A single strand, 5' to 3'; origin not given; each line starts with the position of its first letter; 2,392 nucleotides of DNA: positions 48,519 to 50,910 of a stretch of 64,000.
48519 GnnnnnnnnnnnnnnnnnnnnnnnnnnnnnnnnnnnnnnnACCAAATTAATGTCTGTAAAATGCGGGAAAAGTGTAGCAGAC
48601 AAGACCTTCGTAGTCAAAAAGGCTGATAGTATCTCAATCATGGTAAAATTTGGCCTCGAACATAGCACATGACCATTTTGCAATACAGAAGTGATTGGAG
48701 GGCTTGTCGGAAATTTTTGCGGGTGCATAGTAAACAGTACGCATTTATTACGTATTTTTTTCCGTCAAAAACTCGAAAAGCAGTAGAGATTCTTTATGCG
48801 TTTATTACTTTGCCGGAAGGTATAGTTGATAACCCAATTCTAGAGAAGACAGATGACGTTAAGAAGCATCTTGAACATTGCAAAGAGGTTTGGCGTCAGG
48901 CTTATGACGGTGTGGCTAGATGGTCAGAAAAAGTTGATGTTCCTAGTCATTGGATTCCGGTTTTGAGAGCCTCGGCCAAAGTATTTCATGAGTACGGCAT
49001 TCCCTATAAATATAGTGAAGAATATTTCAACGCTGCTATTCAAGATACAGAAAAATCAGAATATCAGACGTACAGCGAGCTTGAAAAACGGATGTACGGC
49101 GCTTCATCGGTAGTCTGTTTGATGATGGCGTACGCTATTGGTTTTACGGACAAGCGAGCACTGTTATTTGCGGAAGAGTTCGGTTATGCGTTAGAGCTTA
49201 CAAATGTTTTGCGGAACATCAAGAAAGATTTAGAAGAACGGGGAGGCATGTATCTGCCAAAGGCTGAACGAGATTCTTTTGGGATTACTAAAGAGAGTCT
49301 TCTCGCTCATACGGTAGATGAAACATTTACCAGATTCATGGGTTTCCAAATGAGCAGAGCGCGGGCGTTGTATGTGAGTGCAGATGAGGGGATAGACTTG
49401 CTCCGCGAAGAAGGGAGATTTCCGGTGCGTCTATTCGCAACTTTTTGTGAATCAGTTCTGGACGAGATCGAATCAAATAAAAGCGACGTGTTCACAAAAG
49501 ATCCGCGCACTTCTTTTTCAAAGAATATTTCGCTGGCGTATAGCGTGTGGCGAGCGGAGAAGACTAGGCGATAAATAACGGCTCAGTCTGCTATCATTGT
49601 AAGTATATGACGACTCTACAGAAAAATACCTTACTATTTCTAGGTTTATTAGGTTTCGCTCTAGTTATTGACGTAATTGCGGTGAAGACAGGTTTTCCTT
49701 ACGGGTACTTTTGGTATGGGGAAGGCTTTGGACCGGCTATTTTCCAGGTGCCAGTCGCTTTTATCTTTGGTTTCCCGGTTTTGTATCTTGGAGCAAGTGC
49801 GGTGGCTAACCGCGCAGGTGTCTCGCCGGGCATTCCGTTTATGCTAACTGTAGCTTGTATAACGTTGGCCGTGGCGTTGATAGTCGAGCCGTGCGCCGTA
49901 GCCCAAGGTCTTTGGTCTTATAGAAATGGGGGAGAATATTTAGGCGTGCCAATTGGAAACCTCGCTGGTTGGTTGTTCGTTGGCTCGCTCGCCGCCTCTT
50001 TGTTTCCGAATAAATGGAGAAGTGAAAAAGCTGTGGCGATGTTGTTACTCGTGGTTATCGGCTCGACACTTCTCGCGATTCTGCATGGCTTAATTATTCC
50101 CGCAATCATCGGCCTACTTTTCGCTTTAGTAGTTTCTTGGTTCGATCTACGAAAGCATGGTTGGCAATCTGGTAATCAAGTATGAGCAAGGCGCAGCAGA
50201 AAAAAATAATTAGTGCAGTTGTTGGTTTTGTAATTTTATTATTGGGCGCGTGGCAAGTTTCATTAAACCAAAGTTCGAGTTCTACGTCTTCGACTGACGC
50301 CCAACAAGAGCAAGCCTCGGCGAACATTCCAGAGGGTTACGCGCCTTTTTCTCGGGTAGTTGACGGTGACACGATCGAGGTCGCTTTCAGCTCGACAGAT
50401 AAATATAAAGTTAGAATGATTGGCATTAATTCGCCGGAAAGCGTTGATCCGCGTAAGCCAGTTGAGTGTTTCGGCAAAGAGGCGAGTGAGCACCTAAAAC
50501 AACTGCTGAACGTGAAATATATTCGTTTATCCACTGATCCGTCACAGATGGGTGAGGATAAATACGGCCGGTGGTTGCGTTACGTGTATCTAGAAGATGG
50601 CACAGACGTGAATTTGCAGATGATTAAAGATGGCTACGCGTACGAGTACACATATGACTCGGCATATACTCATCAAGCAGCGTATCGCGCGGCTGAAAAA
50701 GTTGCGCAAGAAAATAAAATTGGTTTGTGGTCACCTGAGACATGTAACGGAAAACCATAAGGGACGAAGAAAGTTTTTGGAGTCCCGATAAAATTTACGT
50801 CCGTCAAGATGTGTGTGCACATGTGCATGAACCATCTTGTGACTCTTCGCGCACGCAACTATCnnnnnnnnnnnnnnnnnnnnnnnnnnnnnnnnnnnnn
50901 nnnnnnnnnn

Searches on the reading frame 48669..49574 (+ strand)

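Call 86: search_protein_families(library=pfam, proteins=[window:48669-49574:+], max_evalue=0.001)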
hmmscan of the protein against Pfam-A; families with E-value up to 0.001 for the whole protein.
window:48669-49574:+ (301 aa): 1 family
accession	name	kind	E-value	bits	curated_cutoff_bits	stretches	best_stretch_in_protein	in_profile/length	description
PF00494.24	SQS_PSY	-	2.4e-42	145.9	26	1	17-282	1-258/263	Squalene/phytoene synthase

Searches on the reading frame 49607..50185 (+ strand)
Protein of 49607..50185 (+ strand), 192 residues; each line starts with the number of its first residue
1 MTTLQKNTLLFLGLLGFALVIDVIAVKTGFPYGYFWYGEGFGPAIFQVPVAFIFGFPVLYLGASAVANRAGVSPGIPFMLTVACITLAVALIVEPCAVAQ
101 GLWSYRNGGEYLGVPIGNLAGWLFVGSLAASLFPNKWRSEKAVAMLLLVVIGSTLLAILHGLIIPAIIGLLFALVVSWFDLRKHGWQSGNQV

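Call 86: search_protein_families(library=pfam, proteins=[window:49607-50185:+], max_evalue=0.001)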
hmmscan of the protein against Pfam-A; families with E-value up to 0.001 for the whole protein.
window:49607-50185:+ (192 aa): 1 family
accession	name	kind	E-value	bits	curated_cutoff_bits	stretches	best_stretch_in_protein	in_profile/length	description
PF04240.17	Caroten_synth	-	7.8e-25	88.5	25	1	5-175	24-208/209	Carotenoid biosynthesis protein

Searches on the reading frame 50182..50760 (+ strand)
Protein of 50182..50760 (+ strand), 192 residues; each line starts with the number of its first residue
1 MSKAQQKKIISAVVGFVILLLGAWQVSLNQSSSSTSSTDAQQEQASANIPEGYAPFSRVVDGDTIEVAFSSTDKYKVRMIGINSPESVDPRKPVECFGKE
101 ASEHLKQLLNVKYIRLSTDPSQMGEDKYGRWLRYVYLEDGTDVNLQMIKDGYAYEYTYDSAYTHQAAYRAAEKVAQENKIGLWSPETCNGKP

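Call 86: search_protein_families(library=pfam, proteins=[window:50182-50760:+], max_evalue=0.001)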
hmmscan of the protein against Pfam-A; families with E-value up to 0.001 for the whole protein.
window:50182-50760:+ (192 aa): 1 family
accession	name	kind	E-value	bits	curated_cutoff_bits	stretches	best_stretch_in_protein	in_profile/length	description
PF00565.23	SNase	-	2.1e-26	92.9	21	1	76-184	1-106/107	Staphylococcal nuclease homologue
